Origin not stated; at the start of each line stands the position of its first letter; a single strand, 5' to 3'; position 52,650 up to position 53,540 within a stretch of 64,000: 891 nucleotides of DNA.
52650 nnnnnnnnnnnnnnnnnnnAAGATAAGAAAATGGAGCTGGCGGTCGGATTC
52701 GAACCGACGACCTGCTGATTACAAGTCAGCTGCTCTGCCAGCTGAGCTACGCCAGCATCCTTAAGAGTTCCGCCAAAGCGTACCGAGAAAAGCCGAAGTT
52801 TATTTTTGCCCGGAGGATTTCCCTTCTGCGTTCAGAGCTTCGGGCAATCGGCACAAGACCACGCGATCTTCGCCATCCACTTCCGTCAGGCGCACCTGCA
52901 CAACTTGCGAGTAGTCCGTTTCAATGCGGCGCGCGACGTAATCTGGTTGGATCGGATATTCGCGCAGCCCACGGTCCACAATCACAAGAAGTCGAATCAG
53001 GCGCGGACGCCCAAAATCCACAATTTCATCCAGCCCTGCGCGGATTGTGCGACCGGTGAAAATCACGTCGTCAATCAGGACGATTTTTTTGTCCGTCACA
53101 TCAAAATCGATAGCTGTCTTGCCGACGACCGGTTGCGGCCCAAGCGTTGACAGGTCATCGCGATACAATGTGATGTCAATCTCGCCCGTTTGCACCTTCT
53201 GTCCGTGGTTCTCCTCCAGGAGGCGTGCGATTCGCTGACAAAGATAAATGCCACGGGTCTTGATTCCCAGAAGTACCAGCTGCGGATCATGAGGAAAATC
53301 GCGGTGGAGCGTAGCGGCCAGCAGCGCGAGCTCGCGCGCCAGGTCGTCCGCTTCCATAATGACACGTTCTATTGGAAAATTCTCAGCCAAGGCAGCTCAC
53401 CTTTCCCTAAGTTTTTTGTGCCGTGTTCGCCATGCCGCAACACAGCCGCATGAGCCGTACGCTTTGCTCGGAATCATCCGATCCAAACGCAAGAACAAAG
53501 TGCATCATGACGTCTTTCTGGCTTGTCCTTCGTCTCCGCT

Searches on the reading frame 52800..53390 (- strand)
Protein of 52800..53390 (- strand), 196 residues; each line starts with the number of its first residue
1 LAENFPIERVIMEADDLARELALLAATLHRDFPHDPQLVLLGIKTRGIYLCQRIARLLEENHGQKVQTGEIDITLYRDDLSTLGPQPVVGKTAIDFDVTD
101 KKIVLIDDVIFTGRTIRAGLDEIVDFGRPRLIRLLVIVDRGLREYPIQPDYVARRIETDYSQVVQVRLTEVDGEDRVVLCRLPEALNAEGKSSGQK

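Call 21: search_protein_families(library=pfam, proteins=[window:52800-53390:-], max_evalue=0.00001)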
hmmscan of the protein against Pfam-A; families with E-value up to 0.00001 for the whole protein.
window:52800-53390:- (196 aa): 1 family
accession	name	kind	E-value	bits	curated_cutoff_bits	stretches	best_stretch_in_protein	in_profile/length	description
PF00156.33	Pribosyltran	-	6.6e-18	65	26.3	1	17-168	11-155/158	Phosphoribosyl transferase domain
